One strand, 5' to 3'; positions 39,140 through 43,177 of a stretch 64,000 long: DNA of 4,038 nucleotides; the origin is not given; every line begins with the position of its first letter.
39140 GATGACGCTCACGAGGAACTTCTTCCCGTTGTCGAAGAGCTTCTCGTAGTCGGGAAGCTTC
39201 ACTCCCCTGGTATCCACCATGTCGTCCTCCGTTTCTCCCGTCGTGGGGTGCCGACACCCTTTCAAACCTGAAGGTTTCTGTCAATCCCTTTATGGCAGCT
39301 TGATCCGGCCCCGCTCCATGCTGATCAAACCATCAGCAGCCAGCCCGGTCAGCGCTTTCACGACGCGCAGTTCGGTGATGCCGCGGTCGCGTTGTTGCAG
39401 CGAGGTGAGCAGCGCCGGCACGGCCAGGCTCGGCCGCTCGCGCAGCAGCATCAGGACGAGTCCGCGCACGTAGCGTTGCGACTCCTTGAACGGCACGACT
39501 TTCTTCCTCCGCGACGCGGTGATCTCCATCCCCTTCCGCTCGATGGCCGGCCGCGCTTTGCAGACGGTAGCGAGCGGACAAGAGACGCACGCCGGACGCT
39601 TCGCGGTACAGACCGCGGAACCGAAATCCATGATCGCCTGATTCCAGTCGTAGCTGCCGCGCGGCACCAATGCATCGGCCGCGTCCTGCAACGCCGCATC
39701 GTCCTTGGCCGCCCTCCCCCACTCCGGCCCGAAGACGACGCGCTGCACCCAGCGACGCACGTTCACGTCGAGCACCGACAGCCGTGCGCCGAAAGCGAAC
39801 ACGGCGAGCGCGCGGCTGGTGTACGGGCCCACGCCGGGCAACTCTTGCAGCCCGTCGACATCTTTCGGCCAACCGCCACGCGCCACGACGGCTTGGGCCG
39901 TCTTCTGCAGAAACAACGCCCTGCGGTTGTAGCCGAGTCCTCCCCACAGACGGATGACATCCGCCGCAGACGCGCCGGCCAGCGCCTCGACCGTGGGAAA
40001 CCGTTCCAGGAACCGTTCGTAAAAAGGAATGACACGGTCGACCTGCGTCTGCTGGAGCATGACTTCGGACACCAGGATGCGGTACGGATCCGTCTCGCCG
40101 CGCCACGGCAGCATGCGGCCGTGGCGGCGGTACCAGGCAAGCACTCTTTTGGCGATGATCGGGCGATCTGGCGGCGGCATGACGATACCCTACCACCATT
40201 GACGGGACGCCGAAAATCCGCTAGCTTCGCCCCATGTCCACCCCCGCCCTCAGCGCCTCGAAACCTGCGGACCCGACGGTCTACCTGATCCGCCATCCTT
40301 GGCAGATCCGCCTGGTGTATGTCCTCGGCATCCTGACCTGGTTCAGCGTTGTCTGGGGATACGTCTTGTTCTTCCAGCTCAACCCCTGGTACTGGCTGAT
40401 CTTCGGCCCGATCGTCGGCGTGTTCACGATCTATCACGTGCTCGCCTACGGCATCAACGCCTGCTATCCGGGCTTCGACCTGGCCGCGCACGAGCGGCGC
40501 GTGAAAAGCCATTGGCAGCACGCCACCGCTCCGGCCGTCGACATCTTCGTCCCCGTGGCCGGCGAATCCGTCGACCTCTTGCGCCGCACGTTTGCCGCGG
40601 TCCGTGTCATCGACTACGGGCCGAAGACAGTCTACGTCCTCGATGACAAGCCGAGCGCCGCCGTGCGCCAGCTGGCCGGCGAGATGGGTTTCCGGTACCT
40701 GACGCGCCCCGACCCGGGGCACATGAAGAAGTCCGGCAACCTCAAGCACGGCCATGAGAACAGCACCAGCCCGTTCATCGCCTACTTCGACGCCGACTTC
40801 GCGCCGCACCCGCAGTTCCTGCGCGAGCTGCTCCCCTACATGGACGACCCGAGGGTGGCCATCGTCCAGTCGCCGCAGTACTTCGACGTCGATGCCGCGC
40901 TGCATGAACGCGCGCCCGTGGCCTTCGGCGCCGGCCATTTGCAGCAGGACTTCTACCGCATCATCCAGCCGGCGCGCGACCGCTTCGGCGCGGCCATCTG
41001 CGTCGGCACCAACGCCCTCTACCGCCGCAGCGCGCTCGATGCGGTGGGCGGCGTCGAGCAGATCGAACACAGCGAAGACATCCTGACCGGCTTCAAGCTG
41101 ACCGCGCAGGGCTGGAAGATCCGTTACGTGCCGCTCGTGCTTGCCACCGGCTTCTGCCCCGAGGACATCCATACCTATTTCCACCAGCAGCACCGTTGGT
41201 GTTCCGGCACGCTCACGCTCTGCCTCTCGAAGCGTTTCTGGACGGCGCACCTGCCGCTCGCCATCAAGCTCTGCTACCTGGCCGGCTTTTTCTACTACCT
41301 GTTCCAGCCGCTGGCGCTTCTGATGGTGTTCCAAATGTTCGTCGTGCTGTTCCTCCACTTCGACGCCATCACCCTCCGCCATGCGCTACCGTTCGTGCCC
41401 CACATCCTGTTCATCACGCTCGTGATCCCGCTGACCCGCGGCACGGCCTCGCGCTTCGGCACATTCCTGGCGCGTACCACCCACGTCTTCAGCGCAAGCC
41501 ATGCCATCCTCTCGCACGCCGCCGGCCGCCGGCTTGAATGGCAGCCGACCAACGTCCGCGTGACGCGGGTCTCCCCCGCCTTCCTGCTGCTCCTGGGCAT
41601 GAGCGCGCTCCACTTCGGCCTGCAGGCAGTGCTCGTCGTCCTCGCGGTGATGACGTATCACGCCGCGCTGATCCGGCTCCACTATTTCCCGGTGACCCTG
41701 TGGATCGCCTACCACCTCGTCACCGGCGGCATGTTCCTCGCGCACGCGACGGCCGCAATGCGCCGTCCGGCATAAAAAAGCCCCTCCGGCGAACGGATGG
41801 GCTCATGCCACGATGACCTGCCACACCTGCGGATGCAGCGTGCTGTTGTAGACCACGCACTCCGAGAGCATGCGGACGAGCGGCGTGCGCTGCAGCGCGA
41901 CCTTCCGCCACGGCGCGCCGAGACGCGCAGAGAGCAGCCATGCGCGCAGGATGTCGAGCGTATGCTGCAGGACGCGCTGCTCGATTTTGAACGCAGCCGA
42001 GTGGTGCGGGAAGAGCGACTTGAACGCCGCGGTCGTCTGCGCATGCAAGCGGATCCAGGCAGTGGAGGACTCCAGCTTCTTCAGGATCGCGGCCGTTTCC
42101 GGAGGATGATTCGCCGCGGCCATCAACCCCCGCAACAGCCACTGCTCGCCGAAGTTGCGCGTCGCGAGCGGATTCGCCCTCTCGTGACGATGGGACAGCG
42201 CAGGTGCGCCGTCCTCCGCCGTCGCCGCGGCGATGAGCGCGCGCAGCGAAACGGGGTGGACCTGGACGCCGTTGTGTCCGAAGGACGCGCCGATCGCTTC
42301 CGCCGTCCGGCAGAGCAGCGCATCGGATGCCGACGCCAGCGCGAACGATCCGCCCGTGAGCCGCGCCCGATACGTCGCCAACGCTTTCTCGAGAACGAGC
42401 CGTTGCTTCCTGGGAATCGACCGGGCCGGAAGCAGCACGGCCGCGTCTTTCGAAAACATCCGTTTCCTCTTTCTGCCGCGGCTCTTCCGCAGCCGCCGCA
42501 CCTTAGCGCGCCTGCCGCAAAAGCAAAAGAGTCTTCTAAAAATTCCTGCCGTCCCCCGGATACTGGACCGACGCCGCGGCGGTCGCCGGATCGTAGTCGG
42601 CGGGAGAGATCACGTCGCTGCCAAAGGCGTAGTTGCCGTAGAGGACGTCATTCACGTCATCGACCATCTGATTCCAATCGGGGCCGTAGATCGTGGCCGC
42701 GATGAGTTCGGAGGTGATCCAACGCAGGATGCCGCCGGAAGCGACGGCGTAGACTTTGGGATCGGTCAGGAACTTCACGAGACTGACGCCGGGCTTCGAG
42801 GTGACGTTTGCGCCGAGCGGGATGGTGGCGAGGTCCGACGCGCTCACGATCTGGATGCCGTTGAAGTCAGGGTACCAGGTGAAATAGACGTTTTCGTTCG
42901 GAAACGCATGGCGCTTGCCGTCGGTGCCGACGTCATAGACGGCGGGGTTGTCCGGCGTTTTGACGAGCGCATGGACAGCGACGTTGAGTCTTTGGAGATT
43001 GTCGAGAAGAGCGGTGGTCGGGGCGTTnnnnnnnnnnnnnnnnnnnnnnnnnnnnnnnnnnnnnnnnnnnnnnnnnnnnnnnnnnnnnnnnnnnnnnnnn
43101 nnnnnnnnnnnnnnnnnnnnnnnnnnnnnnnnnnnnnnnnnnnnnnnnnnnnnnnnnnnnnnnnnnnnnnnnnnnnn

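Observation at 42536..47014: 1492-aa secreted FN3-rich protein carrying an SGNH/GDSL esterase domain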

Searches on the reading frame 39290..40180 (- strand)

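Call 31: search_protein_families(library=pfam, max_evalue=0.01, proteins=[window:39290-40180:-])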
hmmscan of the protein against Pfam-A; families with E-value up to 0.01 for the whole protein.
window:39290-40180:- (296 aa): 3 families
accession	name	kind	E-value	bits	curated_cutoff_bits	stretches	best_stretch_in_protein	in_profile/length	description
PF00730.31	HhH-GPD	-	8.2e-18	65.2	26.2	1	37-154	1-92/108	HhH-GPD superfamily base excision DNA repair protein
PF00633.29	HHH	-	0.0012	19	24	1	105-124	7-26/30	Helix-hairpin-helix motif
PF10576.14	EndIII_4Fe-2S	-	0.0029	18.3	20.5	1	191-207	1-17/17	Iron-sulfur binding domain of endonuclease III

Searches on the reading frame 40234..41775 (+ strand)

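Call 31: search_protein_families(library=pfam, max_evalue=0.01, proteins=[window:40234-41775:+])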
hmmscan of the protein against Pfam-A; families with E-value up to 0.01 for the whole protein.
window:40234-41775:+ (513 aa): 5 families
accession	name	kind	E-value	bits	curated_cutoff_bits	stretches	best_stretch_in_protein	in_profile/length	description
PF13641.12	Glyco_tranf_2_3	-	2.1e-22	80.7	27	1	100-324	1-229/230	Glycosyltransferase like family 2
PF13632.12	Glyco_trans_2_3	-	3.2e-21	76.5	27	1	182-372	2-189/198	Glycosyl transferase family group 2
PF00535.33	Glycos_transf_2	-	1.3e-18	67.9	23.3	1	104-271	2-167/168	Glycosyl transferase family 2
PF13506.12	Glyco_transf_21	-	1.1e-15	57.9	21.7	1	156-322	8-172/174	Glycosyl transferase family 21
PF03552.20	Cellulose_synt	-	1.1e-05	24.6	24.7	1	280-397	423-544/722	Cellulose synthase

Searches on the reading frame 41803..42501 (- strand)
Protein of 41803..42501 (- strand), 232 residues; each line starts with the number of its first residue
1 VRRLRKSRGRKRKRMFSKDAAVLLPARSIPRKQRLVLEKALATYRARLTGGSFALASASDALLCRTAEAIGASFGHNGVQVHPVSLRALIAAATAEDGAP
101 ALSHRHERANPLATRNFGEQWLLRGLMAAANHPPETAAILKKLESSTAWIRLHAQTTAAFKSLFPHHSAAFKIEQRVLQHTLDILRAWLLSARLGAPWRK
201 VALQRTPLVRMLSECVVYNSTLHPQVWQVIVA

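Call 31: search_protein_families(library=pfam, max_evalue=0.01, proteins=[window:41803-42501:-])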
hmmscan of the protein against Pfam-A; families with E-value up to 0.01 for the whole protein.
window:41803-42501:- (232 aa): 0 families

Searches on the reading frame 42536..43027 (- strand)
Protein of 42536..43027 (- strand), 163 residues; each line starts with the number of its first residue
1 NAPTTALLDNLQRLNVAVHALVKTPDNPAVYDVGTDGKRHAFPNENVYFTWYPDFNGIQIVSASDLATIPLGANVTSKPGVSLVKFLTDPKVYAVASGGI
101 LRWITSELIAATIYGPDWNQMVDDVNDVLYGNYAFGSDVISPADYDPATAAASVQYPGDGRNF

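Call 14: search_protein_families(library=pfam, max_evalue=5, proteins=[window:42539-43027:-])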
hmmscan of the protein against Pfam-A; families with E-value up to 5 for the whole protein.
seq(163 aa): 2 families
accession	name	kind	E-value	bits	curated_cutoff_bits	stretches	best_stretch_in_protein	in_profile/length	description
PF04952.20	AstE_AspA_hybrid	-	0.19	12.2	25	1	27-48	44-64/76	AstE/AspA barrel-sandwich hybrid domain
PF24912.1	SH3_TNRC18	-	0.2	11.9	27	1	20-43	22-45/58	TNRC18-like,(4.1.1) SH3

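Call 40: search_protein_representatives(protein=window:42536-43027:-)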
Query: 163 residues. Proteins with E-value up to 0.001 (for the whole library): 4356; up to 1e-10: 3458; up to 1e-30: 1041. The best 150 are listed.
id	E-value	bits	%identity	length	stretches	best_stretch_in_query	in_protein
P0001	2.6e-85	300.9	85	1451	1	3-163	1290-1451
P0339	4.0e-84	297.0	84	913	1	5-163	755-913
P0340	3.4e-80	284.2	51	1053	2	26-153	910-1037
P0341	1.2e-58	214.2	44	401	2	21-149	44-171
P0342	6.6e-54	198.7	61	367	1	8-160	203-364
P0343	2.3e-53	197.0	59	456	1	7-160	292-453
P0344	5.7e-53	195.7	61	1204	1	8-160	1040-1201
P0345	5.8e-53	195.7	43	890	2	28-159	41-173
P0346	1.5e-52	194.3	59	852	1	8-160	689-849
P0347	1.8e-52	194.0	59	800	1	13-160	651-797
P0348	2.3e-52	193.7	61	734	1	14-160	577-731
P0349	3.2e-52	193.2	58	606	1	11-160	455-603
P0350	4.3e-52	192.9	58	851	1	8-159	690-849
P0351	4.9e-52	192.6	58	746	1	5-160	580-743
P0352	1.3e-51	191.3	58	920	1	7-160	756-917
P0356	1.2e-50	188.1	42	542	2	3-155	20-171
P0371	1.6e-48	181.2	58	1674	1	7-160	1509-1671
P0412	1.2e-43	165.3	50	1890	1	6-159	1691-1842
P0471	9.8e-41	155.9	52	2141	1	26-159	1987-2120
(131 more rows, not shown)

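Call 44: search_protein_families(library=pfam, alignment_id=A3, max_evalue=0.0001)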
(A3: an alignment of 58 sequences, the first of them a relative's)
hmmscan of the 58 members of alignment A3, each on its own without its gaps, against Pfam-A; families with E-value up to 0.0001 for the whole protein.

A. member 1, P0339 (913 aa): 2 families
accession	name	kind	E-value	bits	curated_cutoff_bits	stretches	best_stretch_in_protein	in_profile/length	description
PF17996.7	CE2_N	-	1.7e-07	31.7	27.9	1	227-312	15-92/108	Carbohydrate esterase 2 N-terminal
PF13472.12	Lipase_GDSL_2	-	7.2e-06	27.1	32.9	1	351-509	3-150/178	GDSL-like Lipase/Acylhydrolase family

B. families by the number of members that match (of 58 scanned): 34 families (the first 25 are shown)
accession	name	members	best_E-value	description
PF05345.18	He_PIG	7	3.4e-56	Putative Ig domain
PF18884.5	TSP3_bac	5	2.4e-36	Bacterial TSP3 repeat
PF00041.27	fn3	4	2.6e-12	Fibronectin type III domain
PF24908.1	Ig_SIBA-E_2nd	4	2.1e-08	Integrin beta-like protein A-E, second Ig-like domain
PF22352.2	K319L-like_PKD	3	5.8e-12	K319L-like, PKD domain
PF16656.11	Pur_ac_phosph_N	3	9.6e-09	Purple acid Phosphatase, N-terminal domain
PF00150.24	Cellulase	2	1.7e-31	Cellulase (glycosyl hydrolase family 5)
PF13517.12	FG-GAP_3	2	1.5e-17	FG-GAP-like repeat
PF03495.19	Binary_toxB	2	1.5e-07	Clostridial binary toxin B/anthrax toxin PA Ca-binding domain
PF00801.26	PKD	2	8.1e-06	PKD domain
PF00331.26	Glyco_hydro_10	1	1.3e-75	Glycosyl hydrolase family 10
PF11258.13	DUF3048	1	3.6e-43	Protein of unknown function (DUF3048) N-terminal domain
PF25778.1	DUF7948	1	4.8e-28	Domain of unknown function (DUF7948)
PF06739.17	SBBP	1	5e-26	Beta-propeller repeat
PF17479.7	DUF3048_C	1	8.2e-25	Protein of unknown function (DUF3048) C-terminal domain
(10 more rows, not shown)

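Call 60: predict_structure(alignment_id=A4)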
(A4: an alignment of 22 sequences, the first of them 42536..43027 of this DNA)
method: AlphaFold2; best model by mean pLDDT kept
length: 163 residues; sequences in the alignment: 22
mean_pLDDT: 95.2   pTM: 0.85
mean pLDDT of the five models: 95.2, 95.2, 94.5, 94.5, 94.2
residues with pLDDT >= 90: 154; 70-90: 5; 50-70: 4; < 50: 0
segments of 3 or more residues with pLDDT < 50: none
pLDDT, mean of each block of 10 residues (from residue 1): 90 97 97 96 95 97 98 95 97 96 98 98 94 96 98 91 61
secondary structure, 60 per line:
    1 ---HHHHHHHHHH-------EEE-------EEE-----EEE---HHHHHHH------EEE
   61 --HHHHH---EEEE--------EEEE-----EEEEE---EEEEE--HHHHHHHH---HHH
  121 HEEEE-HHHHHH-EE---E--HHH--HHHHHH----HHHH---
elements in order: H4-13 E21-23 E31-33 E39-41 H45-51 E58-60 H63-67 E71-74 E83-86 E92-96 E100-104 H107-114 H118-121 E122-125 H127-132 H147-152 H157-160

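Call 63: fold_search(model_id=the predicted structure, library=pdb)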
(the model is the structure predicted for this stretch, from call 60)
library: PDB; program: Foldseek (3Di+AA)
matches with E <= 10: 205; with E <= 0.001: 0
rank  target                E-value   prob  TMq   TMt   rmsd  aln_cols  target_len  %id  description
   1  5cyu                  2.1e-02  0.84  0.31  0.16  12.9       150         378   13  Structure of the soluble domain of EccB1 from the Mycobacterium smegmatis ESX-1 secretion system. (released 2015-08-12)
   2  4kk7                  3.2e-02  0.75  0.30  0.16  13.0       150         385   14  Structure of EccB1 from the type VII (ESX-1) secretion system of Mycobacterium tuberculosis. (released 2013-06-19)
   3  5ebd                  6.2e-02  0.80  0.30  0.14  17.8       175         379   11  Crystal structure of EccB1 of Mycobacterium tuberculosis in spacegroup P21 (state IV) (released 2016-02-17)
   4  7nps_B1               7.3e-02  0.57  0.29  0.15  13.2       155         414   12  Structure of the periplasmic assembly from the ESX-5 inner membrane complex, C1 model (released 2021-05-26)
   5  7np7_B4               9.3e-02  0.51  0.29  0.11  20.4       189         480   14  Structure of an intact ESX-5 inner membrane complex, Composite C1 model (released 2021-06-02)
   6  7nps_B4               9.8e-02  0.63  0.29  0.13  19.2       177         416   14  Structure of the periplasmic assembly from the ESX-5 inner membrane complex, C1 model (released 2021-05-26)
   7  3x3n                  1.1e-01  0.63  0.28  0.13  18.3       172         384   10  Crystal structure of EccB1 of Mycobacterium tuberculosis in spacegroup P21 (released 2015-12-09)
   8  3x3m                  1.3e-01  0.47  0.31  0.15  12.8       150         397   14  Crystal structure of EccB1 of Mycobacterium tuberculosis in spacegroup P212121 (released 2015-12-09)
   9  7np7_B1               2.1e-01  0.38  0.29  0.11  21.1       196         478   13  Structure of an intact ESX-5 inner membrane complex, Composite C1 model (released 2021-06-02)
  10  5ebc                  4.5e-01  0.35  0.29  0.13  18.2       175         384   11  Crystal structure of EccB1 of Mycobacterium tuberculosis in spacegroup P21 (state III) (released 2016-02-17)
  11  4zoz_A                9.1e-01  0.06  0.15  0.07  13.1        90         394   17  Crystal structure of the Chaetomium thermophilum Sqt1 bound to the N-terminus of the ribosomal protein L10 (released 2015-07-01)
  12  6sgy_A                1.2e+00  0.14  0.27  0.12  18.6       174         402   10  Structure of EccB3 dimer from the ESX-3 core complex (released 2019-10-09)
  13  8j07_i4               1.5e+00  0.06  0.16  0.05  10.9        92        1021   10  96nm repeat of human respiratory doublet microtubule and associated axonemal complexes (released 2023-07-26)
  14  4qv4_K                1.6e+00  0.04  0.14  0.12  11.9        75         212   13  yCP beta5-M45T mutant (released 2015-02-04)
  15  9cz2_A                2.0e+00  0.05  0.14  0.24   9.9        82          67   10  Cryo-EM structure of a nautilus-like HflK/C assembly in complex with FtsH AAA protease (released 2024-11-13)
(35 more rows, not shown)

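Call 68: fold_search(model_id=the predicted structure, library=viral)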
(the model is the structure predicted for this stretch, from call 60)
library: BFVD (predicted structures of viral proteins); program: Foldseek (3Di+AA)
matches with E <= 10: 179; with E <= 0.001: 2
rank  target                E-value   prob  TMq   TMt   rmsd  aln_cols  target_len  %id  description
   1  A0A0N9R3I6            5.8e-06  1.00  0.34  0.16   9.3       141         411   14  Uncharacterized protein [Chrysochromulina ericina virus CeV-01B]
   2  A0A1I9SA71            1.4e-04  1.00  0.49  0.66   4.1       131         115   15  Uncharacterized protein [Rhodococcus phage Weasels2]
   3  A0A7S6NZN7            3.3e-03  1.00  0.36  0.10   4.3       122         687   16  (no name in the UniProt tables at hand)
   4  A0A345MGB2            7.8e-03  1.00  0.47  0.72   2.4        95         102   20  Uncharacterized protein [Streptomyces phage LukeCage]
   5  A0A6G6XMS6            6.4e-02  1.00  0.31  0.17   2.0        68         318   20  (no name in the UniProt tables at hand)
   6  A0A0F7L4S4            7.2e-02  0.99  0.31  0.17   3.8        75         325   20  Uncharacterized protein [uncultured marine virus]
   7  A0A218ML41            7.7e-02  0.97  0.31  0.27   4.6        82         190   20  Uncharacterized protein [uncultured virus]
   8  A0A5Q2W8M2            1.0e-01  0.99  0.30  0.10   2.2        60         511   22  (no name in the UniProt tables at hand)
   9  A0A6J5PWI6            1.0e-01  0.99  0.34  0.47   2.7        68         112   19  Uncharacterized protein [uncultured Caudovirales phage]
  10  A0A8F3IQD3            1.6e-01  0.77  0.25  0.18   6.6        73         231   23  (no name in the UniProt tables at hand)
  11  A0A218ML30            1.6e-01  0.90  0.31  0.12  14.7       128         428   16  Uncharacterized protein [uncultured virus]
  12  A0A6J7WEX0            2.6e-01  0.30  0.30  0.23  15.3       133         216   16  CHAP domain containing protein [uncultured Caudovirales phage]
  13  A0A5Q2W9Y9            4.7e-01  0.51  0.24  0.12   5.9        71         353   13  (no name in the UniProt tables at hand)
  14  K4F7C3                6.7e-01  0.07  0.14  0.07  14.8        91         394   16  GmrSD restriction endonucleases N-terminal domain-containing protein [Cronobacter phage vB_CsaM_GAP32]
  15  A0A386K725            1.2e+00  0.08  0.22  0.19  10.8       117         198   12  Uncharacterized protein [Bacillus phage Ray17]
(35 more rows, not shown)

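Call 87: find_encoding_contigs(protein=P0339, flank=6000, max_places=3)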
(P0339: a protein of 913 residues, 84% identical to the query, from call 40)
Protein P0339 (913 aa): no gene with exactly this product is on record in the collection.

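Call 89: list_cluster_members(proteins=[P0340, P0341, P0344, P0345, P0346, P0356, P0371, P0412, P0471, P0339])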
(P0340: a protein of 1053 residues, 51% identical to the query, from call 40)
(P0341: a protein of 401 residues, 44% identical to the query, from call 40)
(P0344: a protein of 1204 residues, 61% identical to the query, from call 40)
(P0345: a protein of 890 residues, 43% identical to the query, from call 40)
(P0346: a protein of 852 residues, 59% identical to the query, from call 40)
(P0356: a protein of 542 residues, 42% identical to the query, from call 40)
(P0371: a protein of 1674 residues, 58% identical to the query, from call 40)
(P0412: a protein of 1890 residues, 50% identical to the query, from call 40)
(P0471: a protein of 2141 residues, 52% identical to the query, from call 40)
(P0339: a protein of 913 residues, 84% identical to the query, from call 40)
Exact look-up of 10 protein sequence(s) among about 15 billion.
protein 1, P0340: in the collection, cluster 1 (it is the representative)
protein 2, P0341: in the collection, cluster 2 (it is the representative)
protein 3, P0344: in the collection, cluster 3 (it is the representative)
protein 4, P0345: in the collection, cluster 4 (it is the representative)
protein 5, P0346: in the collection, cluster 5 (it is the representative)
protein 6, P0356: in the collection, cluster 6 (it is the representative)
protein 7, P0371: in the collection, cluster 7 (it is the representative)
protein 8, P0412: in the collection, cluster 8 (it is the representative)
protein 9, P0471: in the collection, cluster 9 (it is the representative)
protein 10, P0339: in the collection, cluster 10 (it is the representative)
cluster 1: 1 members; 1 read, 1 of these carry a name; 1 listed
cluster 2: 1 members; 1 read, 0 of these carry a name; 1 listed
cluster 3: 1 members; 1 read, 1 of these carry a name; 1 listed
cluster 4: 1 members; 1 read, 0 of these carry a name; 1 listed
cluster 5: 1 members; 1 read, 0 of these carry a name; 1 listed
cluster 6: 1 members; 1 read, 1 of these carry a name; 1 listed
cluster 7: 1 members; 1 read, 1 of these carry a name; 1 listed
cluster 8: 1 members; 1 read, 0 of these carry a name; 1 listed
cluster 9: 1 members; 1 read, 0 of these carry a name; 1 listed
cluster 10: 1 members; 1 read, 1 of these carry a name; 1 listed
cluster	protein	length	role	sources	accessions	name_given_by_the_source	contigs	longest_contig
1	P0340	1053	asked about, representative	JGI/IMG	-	hypothetical protein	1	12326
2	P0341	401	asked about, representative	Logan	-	-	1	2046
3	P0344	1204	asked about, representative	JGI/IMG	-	hypothetical protein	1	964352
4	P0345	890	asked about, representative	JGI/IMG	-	-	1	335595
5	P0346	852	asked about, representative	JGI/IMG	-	-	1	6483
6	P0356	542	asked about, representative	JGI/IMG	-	hypothetical protein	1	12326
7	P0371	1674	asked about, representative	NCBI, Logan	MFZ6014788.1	MAG: hypothetical protein ACOYUZ_00315 [Patescibacteria group bacterium]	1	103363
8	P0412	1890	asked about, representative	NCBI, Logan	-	-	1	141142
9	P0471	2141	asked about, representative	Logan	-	-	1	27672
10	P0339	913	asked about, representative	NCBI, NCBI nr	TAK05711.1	SGNH/GDSL hydrolase family protein [Patescibacteria group bacterium] | MAG: SGNH/GDSL hydrolase family protein [Patescibacteria group bacterium]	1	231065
